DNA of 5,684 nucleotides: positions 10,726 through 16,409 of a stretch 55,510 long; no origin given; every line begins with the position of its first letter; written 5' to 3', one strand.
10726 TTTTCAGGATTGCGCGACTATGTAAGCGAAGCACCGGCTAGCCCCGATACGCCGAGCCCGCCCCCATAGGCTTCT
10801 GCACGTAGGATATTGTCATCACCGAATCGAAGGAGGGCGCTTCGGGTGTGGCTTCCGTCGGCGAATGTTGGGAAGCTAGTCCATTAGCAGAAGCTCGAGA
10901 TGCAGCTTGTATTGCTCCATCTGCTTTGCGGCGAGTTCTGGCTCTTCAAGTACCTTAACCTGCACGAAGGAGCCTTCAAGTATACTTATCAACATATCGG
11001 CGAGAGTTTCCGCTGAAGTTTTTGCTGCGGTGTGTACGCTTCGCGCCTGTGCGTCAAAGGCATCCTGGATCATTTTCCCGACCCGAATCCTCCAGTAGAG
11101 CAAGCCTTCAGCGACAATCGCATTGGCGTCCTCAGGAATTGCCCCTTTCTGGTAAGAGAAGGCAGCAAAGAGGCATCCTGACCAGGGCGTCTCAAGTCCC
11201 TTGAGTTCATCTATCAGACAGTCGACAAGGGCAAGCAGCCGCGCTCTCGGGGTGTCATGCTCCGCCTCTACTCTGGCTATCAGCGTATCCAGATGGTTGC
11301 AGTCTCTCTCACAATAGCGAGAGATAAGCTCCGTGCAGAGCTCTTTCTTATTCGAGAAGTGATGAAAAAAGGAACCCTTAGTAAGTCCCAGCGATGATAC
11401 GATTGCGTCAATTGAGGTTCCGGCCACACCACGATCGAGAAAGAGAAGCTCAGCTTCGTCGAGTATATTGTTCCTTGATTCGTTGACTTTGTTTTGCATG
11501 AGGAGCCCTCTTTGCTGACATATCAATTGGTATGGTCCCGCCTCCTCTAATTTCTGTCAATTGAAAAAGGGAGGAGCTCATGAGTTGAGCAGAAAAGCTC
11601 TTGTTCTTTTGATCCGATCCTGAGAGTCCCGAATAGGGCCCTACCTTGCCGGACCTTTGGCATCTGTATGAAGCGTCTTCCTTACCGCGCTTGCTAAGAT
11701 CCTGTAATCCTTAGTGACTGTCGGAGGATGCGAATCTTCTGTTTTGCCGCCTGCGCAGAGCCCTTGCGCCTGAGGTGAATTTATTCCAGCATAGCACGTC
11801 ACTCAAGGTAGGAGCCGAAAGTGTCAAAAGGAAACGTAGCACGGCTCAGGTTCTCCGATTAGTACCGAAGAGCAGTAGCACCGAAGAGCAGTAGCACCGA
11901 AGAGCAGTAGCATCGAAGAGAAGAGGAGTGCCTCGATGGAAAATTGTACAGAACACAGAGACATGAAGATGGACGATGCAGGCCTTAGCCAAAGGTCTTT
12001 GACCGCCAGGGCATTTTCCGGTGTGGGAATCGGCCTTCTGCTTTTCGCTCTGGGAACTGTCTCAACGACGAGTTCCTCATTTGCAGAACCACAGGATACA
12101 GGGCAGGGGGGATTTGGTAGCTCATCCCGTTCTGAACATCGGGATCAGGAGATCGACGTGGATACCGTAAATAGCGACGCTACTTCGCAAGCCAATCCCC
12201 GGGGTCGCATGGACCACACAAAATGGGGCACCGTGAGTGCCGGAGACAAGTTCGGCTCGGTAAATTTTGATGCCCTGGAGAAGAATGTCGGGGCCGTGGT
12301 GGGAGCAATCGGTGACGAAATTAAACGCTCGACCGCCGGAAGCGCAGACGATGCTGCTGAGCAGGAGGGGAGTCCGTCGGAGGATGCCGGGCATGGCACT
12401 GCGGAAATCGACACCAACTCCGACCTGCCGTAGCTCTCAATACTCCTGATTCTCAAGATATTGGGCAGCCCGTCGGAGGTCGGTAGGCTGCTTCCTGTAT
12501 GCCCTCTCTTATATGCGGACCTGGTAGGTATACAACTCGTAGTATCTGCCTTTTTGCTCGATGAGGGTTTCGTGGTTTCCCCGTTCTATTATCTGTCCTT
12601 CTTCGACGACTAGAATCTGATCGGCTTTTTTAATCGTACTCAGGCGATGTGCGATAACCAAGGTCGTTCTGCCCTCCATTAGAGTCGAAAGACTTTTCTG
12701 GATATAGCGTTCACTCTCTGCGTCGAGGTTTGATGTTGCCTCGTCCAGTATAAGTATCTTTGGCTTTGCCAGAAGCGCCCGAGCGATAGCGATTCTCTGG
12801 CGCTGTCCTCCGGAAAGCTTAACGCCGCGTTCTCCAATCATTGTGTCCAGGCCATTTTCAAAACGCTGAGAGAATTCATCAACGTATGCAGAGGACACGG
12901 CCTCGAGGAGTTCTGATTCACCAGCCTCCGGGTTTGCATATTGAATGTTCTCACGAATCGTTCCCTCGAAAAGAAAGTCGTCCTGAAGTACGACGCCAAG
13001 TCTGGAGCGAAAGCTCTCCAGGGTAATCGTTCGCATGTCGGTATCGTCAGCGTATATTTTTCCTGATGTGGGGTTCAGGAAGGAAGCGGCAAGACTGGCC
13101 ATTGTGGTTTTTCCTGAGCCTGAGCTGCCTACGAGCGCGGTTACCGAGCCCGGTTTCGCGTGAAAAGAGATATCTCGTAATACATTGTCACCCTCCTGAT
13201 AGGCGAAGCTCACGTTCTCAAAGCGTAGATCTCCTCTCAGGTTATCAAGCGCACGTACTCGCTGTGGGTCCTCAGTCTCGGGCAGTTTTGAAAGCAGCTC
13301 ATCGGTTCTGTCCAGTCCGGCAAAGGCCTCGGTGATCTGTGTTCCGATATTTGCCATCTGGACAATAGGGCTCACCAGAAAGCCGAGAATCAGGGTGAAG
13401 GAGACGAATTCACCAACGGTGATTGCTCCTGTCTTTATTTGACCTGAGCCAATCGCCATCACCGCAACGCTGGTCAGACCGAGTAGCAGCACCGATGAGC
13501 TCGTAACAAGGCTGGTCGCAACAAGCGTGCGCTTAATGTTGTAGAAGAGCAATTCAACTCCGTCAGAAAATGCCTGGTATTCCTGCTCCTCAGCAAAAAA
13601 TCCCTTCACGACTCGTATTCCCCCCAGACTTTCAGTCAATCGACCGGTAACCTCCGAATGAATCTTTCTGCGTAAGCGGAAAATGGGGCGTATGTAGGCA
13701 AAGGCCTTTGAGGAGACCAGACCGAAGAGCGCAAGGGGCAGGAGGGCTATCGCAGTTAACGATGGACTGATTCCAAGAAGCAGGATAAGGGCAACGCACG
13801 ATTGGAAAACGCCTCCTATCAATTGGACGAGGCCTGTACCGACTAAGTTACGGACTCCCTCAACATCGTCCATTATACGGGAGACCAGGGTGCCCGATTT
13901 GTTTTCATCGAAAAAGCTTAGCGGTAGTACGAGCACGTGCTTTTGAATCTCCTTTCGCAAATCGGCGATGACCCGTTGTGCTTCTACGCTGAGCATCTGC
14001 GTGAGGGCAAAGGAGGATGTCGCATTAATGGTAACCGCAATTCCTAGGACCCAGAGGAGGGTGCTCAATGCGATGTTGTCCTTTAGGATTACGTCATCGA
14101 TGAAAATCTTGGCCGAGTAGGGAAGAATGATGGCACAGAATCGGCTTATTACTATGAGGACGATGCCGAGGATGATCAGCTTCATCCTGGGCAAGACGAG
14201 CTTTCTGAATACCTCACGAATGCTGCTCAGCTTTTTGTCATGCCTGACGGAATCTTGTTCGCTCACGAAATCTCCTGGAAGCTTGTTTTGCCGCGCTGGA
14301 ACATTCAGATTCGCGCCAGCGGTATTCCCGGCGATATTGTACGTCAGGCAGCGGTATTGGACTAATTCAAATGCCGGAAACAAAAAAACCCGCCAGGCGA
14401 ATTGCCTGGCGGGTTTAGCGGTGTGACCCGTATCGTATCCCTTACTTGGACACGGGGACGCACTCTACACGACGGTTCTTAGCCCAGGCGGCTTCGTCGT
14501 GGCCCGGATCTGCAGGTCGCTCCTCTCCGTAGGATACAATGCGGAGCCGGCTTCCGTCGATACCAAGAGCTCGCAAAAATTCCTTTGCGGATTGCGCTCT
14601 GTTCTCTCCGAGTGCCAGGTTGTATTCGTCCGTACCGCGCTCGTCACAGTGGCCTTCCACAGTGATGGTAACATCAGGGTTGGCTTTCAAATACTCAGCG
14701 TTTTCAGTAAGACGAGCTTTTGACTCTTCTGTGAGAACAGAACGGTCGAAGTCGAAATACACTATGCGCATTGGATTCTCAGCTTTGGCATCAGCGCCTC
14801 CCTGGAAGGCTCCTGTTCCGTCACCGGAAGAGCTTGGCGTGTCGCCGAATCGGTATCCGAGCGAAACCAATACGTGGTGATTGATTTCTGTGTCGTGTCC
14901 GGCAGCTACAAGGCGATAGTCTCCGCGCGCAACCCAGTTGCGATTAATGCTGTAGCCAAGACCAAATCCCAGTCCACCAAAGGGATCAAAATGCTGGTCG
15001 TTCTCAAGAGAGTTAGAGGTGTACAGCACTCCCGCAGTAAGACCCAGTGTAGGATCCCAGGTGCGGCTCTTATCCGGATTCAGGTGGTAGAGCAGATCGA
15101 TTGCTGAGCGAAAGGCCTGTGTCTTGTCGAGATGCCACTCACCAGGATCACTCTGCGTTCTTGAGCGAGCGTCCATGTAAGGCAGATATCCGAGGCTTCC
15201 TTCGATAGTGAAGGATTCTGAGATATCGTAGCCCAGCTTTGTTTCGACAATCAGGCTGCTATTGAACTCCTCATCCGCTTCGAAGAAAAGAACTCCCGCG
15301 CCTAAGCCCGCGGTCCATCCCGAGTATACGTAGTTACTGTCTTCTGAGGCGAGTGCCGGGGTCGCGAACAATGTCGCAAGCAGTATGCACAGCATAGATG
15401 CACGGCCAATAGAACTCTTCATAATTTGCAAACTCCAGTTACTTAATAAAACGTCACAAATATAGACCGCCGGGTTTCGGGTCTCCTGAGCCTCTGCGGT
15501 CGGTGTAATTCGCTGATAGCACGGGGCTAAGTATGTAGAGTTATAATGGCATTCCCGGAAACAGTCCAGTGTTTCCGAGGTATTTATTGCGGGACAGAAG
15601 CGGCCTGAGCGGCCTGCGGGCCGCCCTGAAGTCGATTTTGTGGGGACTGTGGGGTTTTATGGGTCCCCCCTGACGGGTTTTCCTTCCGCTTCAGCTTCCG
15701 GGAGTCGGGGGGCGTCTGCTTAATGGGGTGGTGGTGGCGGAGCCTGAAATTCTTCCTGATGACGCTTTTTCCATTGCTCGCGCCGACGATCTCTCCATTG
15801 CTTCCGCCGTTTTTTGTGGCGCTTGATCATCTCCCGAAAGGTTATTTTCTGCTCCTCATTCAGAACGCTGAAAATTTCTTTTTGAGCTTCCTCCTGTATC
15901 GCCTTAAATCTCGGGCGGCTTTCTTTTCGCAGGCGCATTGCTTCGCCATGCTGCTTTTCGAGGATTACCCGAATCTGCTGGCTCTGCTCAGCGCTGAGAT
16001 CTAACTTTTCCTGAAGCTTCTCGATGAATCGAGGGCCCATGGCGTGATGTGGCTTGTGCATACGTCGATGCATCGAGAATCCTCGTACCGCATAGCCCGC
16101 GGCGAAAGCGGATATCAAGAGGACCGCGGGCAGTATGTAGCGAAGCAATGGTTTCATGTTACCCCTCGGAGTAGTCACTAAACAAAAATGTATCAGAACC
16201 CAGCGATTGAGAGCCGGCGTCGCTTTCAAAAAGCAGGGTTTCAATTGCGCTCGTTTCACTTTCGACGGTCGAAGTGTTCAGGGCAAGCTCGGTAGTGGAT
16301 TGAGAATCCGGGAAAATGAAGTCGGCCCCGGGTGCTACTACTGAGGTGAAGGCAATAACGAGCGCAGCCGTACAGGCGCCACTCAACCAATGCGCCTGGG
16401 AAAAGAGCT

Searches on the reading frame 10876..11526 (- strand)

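Call 47: search_protein_families(library=pfam, proteins=[window:10876-11526:-], max_evalue=0.001)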
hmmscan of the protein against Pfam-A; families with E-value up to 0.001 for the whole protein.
window:10876-11526:- (216 aa): 2 families
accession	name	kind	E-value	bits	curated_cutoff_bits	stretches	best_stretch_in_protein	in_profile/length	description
PF00440.29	TetR_N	-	4.6e-13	49.2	24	1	21-66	1-46/47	Bacterial regulatory proteins, tetR family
PF16925.10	TetR_C_13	-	1.9e-07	31.9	27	1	95-202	3-105/109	Tetracyclin repressor-like, C-terminal domain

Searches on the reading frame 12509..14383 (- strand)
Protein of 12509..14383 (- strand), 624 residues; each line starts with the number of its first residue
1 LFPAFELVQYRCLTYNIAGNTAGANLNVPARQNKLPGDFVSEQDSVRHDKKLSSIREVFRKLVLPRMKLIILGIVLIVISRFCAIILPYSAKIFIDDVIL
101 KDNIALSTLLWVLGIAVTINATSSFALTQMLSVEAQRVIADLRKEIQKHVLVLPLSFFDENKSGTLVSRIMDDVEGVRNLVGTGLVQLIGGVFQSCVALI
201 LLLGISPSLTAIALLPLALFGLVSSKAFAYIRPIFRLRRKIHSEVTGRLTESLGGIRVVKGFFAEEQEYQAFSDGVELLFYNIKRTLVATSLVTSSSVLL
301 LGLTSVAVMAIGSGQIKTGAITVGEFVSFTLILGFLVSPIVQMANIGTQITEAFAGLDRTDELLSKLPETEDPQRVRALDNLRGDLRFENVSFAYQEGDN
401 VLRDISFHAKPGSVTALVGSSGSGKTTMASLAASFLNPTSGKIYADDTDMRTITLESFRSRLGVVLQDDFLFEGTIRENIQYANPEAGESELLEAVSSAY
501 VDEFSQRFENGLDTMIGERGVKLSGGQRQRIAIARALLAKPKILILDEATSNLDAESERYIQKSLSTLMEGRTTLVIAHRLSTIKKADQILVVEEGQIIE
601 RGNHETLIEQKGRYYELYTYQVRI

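Call 10: search_protein_families(library=pfam, proteins=[window:12509-14383:-], max_evalue=0.001)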
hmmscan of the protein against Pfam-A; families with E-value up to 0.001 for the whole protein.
window:12509-14383:- (624 aa): 4 families
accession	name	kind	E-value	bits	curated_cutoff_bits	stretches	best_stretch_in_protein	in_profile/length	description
PF00664.28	ABC_membrane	-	5.9e-40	138.1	28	1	70-339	1-273/274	ABC transporter transmembrane region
PF00005.33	ABC_tran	-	4.8e-33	115.1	25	1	402-551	1-137/137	ABC transporter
PF02463.25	SMC_N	-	9.6e-06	25.6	40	1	504-594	135-212/220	RecF/RecN/SMC N terminal domain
PF13401.12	AAA_22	-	0.00075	20.3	27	0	413-561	6-104/130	AAA domain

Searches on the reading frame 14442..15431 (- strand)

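Call 10: search_protein_families(library=pfam, proteins=[window:14442-15431:-], max_evalue=0.001)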
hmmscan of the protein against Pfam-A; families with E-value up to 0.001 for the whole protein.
window:14442-15431:- (329 aa): 2 families
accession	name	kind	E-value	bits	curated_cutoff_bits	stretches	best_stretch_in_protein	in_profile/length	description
PF00691.25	OmpA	-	1.9e-20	73.4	27.2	1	225-320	1-98/98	OmpA family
PF13505.12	OMP_b-brl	-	8.8e-15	55.7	28.7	1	16-195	3-175/175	Outer membrane protein beta-barrel domain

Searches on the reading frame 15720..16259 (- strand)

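Call 47: search_protein_families(library=pfam, proteins=[window:15720-16259:-], max_evalue=0.001)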
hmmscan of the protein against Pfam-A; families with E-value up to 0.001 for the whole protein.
window:15720-16259:- (179 aa): 1 family
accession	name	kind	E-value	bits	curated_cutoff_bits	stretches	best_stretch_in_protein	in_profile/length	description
PF13801.11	Metal_resist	-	2.1e-05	25.1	29.2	1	46-129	2-83/125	Heavy-metal resistance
